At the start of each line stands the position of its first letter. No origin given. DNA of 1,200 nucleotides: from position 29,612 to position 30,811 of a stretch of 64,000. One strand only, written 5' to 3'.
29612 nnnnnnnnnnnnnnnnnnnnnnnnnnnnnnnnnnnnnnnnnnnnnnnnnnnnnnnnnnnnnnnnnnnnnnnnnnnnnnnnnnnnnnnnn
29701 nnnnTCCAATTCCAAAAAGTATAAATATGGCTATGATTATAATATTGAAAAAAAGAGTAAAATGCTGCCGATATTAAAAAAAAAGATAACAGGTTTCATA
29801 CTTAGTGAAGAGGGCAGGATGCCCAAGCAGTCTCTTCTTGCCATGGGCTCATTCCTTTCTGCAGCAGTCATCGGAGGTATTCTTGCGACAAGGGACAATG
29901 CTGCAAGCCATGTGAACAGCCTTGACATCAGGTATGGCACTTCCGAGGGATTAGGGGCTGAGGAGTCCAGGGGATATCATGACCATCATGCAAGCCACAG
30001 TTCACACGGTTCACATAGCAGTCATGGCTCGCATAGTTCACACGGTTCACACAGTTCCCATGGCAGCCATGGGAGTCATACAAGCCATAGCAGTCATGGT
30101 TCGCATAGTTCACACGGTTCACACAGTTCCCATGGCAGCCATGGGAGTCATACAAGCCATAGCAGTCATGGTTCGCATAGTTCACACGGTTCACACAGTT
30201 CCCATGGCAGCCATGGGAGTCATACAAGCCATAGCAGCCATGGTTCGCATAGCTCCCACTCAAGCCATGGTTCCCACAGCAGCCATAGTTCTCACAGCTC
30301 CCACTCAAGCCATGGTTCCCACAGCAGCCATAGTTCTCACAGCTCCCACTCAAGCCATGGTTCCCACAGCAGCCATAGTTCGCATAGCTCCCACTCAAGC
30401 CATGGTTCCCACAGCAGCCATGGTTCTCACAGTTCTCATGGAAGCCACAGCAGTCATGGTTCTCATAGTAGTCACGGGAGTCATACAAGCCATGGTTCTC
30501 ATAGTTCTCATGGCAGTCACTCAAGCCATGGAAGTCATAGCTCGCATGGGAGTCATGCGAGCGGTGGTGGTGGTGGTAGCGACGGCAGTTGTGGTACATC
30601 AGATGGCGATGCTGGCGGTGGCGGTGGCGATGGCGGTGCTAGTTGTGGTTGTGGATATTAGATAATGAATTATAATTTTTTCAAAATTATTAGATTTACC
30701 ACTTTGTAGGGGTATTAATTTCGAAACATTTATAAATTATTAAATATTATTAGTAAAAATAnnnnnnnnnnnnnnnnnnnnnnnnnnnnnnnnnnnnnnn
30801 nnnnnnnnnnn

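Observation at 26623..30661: Archaeal His-Xaa-Ser (Hxs-like) maturation core arranged divergently from a large rSAM operon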

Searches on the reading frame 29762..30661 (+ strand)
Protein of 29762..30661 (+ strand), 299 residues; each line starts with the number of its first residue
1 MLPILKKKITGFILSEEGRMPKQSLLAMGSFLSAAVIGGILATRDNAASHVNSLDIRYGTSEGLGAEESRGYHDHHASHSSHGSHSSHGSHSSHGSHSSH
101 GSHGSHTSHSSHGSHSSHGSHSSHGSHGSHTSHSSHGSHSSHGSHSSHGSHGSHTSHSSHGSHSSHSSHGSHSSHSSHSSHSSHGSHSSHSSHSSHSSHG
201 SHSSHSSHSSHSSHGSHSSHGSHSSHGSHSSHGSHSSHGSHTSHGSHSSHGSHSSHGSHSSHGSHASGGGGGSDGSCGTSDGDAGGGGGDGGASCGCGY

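Call 3: search_protein_families(library=ncbifam, proteins=[window:29762-30661:+], max_evalue=0.01)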
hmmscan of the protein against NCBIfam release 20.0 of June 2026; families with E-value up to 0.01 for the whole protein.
window:29762-30661:+ (299 aa): 5 families
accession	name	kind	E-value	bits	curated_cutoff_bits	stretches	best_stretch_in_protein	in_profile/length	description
NF038313.3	HisXaaSer_A4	exception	1.8e-27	96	55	0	235-276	51-92/93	His-Xaa-Ser repeat protein HxsA4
NF038309.1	HisXaaSer_A3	equivalog_domain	1.9e-10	40.4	65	1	2-82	2-79/81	His-Xaa-Ser repeat protein HxsA3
NF038329.2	gly_rich_SclB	equivalog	2e-08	33.6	325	1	80-291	117-328/442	LPXTG-anchored collagen-like adhesin Scl2/SclB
NF046116.1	adhesin_Lcl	equivalog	3.4e-05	22.6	500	1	77-292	69-281/431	collagen-like adhesin Lcl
NF038330.1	adhesin_SclA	exception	0.00032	20.5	400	1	81-167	115-201/405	LPXTG-anchored collagen-like adhesin Scl1/SclA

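Call 4: search_protein_families(library=pfam, proteins=[window:29762-30661:+], max_evalue=0.01)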
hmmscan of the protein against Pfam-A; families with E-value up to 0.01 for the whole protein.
window:29762-30661:+ (299 aa): 0 families

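Call 14: search_protein_families(library=padloc, proteins=[window:29762-30661:+], max_evalue=0.01)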
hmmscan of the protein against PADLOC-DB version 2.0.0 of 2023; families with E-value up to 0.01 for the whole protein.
window:29762-30661:+ (299 aa): 0 families

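Call 21: list_cluster_members(proteins=[P0001, window:29762-30661:+, window:26623-27516:-, window:25661-26626:-, window:21032-23341:-, window:19034-21031:-, window:17396-19012:+, window:45226-46791:+, window:58070-59464:+, window:30762-31838:+])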
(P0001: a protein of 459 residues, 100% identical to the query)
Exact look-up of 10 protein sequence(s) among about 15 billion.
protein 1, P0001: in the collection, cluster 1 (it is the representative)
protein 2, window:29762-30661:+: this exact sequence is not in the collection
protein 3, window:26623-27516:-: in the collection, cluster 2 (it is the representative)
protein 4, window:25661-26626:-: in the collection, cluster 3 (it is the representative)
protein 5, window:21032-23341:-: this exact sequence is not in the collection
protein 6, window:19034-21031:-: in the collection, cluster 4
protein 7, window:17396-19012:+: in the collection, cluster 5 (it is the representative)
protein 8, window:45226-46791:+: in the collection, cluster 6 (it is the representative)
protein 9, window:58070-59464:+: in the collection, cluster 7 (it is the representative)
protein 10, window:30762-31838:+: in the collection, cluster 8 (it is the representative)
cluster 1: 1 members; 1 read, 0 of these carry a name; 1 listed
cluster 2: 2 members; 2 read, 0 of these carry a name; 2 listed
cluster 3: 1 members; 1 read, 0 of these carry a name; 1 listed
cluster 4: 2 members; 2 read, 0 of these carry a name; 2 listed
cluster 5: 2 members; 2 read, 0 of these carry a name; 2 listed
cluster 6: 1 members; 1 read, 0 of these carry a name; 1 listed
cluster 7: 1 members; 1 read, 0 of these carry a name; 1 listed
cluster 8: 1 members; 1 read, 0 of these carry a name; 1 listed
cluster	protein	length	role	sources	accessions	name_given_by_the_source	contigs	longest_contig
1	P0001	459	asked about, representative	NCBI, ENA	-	-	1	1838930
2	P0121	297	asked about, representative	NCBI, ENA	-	-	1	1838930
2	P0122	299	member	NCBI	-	-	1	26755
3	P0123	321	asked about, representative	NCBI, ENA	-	-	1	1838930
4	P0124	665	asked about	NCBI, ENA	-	-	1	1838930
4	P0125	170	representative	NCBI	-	-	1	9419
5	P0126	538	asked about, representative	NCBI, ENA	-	-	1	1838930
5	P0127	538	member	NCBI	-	-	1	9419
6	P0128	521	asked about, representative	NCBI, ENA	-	-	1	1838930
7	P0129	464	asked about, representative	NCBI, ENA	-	-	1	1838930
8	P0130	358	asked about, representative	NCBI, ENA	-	-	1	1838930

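Call 86: list_cluster_members(proteins=[window:29819-30661:+, window:29840-30661:+, window:29979-30665:+, window:29928-30599:-, window:27611-28129:+, window:28104-28319:+, window:25147-25659:-])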
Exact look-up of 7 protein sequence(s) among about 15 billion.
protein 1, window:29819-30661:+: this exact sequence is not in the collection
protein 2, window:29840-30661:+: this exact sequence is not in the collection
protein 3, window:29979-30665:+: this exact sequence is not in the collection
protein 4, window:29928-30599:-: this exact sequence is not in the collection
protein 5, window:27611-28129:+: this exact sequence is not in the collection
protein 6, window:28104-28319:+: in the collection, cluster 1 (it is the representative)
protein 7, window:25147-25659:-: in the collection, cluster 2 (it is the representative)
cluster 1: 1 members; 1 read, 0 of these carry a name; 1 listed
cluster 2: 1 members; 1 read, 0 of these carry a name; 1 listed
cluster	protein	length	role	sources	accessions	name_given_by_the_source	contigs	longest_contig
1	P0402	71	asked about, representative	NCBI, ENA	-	-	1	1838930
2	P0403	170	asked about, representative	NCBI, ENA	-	-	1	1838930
